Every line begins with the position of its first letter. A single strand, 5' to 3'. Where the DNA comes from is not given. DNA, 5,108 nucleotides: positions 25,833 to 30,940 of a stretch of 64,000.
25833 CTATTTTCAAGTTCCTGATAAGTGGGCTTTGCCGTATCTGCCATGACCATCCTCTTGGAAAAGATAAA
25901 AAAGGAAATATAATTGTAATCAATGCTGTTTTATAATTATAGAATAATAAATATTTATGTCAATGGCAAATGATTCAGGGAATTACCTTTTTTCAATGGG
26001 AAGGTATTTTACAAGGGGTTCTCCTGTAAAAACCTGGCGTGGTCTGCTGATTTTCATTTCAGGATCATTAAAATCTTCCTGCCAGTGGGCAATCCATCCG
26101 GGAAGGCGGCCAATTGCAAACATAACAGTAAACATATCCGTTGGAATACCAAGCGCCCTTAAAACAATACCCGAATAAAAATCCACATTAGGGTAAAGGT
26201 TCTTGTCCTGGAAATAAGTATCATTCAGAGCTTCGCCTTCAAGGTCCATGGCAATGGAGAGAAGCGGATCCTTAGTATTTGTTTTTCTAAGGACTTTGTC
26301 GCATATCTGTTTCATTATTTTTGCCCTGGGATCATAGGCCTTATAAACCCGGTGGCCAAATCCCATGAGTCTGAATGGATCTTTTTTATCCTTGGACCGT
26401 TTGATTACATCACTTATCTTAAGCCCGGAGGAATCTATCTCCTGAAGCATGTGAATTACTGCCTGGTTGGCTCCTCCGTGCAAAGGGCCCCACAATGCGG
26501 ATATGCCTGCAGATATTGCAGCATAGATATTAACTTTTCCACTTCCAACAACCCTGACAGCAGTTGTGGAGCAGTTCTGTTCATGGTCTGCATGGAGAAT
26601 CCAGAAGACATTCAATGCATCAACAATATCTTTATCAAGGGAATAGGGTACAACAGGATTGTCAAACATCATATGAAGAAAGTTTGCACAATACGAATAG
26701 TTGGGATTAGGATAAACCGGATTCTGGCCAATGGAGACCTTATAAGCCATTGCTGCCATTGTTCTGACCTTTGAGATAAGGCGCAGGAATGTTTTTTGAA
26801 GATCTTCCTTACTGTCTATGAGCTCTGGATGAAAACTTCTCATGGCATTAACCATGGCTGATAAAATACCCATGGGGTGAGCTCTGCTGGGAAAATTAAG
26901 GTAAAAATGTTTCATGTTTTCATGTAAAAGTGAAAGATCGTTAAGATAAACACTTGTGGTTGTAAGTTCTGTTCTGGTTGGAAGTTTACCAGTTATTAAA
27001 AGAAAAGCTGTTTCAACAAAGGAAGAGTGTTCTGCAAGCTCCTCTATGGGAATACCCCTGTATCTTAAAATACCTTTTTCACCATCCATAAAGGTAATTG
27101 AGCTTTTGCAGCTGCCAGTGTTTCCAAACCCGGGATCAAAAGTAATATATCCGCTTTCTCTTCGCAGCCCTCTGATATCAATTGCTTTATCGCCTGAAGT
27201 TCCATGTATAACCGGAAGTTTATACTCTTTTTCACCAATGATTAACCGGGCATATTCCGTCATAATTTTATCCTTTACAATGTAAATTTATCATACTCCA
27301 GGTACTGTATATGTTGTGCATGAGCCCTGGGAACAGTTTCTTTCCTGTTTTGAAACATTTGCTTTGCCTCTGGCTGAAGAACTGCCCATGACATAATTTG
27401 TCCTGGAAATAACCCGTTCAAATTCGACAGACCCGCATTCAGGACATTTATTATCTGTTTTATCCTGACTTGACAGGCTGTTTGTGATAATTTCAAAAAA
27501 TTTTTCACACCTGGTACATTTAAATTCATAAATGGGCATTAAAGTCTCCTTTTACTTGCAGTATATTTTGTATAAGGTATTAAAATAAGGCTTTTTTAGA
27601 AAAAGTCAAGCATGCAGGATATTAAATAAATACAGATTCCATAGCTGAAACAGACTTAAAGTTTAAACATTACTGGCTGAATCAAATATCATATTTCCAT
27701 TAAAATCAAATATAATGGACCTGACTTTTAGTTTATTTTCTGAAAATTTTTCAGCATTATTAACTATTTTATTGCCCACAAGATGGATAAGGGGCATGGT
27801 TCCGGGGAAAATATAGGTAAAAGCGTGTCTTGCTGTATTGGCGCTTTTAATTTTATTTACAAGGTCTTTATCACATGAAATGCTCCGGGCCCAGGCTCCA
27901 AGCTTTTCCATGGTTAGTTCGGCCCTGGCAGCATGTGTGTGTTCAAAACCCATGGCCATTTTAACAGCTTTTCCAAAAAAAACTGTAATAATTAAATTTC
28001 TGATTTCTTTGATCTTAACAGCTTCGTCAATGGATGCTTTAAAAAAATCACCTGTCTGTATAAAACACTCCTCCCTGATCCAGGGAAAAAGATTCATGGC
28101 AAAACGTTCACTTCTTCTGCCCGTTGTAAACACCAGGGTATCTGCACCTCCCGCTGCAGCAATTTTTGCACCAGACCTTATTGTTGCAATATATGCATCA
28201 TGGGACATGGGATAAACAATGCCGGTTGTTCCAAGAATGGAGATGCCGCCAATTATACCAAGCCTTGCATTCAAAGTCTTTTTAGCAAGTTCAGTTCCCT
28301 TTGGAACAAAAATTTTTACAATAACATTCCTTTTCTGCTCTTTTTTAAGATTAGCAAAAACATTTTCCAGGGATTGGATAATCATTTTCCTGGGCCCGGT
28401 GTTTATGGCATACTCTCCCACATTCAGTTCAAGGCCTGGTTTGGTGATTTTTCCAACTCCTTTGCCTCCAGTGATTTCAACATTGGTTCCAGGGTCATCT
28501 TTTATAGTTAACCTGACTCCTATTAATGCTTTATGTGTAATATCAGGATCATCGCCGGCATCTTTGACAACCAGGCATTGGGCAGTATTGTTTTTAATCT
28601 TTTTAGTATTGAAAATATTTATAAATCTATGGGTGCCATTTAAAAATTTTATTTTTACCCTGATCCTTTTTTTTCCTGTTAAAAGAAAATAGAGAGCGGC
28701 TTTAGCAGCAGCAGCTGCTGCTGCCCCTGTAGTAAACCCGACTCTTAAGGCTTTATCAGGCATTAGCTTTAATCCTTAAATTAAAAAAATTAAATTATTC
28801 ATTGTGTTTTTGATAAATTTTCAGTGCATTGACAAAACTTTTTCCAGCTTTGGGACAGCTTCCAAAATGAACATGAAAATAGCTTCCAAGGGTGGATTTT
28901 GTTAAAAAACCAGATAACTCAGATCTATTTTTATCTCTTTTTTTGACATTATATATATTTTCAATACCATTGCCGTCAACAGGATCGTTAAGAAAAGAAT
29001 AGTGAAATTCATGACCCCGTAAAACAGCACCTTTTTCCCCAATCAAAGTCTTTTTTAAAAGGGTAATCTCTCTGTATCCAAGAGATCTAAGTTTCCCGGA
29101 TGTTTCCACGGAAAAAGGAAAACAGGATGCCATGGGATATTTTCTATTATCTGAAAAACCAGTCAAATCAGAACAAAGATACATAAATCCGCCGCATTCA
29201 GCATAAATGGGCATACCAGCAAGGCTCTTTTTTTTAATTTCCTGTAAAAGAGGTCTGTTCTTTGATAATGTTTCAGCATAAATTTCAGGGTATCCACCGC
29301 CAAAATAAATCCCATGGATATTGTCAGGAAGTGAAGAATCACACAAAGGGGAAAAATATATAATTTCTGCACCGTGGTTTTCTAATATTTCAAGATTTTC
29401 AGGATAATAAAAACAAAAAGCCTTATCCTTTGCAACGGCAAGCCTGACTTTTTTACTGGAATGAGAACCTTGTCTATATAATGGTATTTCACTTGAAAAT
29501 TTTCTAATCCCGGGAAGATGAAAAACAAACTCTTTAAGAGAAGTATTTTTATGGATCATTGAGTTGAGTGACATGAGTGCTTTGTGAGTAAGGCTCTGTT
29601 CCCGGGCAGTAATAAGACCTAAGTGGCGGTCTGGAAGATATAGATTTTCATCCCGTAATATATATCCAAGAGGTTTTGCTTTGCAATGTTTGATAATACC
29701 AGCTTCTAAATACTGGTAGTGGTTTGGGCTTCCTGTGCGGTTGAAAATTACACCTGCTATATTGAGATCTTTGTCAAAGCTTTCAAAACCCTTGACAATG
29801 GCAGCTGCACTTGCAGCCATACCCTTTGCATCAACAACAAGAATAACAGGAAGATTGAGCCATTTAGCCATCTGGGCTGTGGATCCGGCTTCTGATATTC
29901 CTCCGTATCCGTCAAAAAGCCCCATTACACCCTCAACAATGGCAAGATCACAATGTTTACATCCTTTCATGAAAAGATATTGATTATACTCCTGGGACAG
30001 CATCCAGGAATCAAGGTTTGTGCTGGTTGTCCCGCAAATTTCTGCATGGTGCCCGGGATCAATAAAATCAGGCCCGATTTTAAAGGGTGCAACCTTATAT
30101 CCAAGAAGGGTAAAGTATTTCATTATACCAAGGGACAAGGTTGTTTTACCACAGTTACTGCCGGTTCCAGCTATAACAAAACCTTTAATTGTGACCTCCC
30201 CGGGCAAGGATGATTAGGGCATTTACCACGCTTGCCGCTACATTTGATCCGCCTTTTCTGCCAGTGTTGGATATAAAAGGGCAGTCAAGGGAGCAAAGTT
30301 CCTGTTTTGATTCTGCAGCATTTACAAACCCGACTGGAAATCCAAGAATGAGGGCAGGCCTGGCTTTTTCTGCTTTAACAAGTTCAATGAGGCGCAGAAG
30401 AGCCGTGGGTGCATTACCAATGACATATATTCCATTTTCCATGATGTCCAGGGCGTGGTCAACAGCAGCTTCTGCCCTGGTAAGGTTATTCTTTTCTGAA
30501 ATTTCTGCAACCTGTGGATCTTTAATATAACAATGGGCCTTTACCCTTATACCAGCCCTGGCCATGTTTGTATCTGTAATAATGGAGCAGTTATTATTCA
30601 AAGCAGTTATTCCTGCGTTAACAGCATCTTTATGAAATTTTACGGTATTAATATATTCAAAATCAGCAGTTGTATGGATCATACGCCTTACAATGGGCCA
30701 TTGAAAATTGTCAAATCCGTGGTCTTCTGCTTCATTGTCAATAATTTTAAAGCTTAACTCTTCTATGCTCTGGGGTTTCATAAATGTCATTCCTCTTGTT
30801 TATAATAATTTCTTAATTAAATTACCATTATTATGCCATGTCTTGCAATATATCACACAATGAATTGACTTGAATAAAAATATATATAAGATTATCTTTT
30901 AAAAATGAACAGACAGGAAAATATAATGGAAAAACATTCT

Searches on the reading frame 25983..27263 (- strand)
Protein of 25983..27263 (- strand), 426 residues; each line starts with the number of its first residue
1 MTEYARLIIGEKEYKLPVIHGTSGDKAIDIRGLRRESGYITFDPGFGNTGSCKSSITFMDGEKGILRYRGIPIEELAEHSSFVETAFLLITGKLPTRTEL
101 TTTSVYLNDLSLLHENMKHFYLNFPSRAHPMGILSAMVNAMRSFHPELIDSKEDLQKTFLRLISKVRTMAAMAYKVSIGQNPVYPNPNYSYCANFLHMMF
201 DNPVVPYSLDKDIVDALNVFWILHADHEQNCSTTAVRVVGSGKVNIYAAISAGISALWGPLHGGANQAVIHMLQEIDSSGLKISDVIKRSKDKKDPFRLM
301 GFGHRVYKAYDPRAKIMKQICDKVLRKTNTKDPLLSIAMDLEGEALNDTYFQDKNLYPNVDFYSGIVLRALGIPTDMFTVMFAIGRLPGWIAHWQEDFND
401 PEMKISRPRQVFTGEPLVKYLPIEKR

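Call 19: search_protein_families(library=pfam, proteins=[window:25983-27263:-], max_evalue=0.00001)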
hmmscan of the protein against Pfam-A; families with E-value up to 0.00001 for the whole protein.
window:25983-27263:- (426 aa): 1 family
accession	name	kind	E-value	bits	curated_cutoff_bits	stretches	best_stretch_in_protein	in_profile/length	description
PF00285.26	Citrate_synt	-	1.7e-135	452.1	27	1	45-409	1-357/357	Citrate synthase, C-terminal domain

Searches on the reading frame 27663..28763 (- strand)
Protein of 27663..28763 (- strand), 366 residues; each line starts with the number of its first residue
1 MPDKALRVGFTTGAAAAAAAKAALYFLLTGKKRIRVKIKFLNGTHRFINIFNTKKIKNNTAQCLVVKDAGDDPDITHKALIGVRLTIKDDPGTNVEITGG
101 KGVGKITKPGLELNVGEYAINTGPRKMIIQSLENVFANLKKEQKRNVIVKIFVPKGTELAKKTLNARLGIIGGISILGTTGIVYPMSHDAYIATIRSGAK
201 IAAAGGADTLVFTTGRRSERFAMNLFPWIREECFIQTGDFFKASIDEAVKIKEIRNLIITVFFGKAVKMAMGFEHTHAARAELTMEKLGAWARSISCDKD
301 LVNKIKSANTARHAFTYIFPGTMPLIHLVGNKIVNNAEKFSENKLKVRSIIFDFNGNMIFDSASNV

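Call 19: search_protein_families(library=pfam, proteins=[window:27663-28763:-], max_evalue=0.00001)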
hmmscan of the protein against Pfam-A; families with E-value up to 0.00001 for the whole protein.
window:27663-28763:- (366 aa): 1 family
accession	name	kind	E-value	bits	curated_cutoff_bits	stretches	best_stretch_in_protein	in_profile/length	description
PF01888.22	CbiD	-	2.2e-84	283.2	25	1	6-272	1-254/254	CbiD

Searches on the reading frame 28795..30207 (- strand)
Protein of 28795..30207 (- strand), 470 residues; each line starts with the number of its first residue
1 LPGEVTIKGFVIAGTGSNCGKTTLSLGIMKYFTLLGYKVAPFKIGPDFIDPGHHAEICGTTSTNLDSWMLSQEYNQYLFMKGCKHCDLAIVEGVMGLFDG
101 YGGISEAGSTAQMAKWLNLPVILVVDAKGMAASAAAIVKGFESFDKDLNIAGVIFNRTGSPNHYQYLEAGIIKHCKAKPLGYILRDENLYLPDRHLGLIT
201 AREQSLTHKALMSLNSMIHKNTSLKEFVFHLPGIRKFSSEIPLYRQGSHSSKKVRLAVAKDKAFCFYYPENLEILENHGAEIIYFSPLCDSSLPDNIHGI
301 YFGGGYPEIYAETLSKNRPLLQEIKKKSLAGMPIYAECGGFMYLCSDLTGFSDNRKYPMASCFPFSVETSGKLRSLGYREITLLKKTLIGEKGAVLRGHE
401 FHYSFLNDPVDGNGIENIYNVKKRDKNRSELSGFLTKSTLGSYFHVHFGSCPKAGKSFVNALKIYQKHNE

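Call 19: search_protein_families(library=pfam, proteins=[window:28795-30207:-], max_evalue=0.00001)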
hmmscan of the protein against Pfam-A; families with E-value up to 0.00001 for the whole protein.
window:28795-30207:- (470 aa): 3 families
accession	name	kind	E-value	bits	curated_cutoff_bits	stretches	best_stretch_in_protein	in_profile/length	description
PF07685.20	GATase_3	-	1.1e-35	123.5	27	1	256-450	2-193/196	CobB/CobQ-like glutamine amidotransferase domain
PF01656.29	CbiA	-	3.1e-19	69.6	25.4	1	11-195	2-122/125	CobQ/CobB/MinD/ParA nucleotide binding domain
PF13500.12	AAA_26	-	6.5e-13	49.4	27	1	84-168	97-177/198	AAA domain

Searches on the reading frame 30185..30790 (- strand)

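Call 19: search_protein_families(library=pfam, proteins=[window:30185-30790:-], max_evalue=0.00001)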
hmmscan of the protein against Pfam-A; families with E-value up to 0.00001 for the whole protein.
window:30185-30790:- (201 aa): 1 family
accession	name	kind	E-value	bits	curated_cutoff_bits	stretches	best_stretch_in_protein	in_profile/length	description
PF02570.20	CbiC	-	9.5e-74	247.7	22.5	1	9-194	2-195/196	Precorrin-8X methylmutase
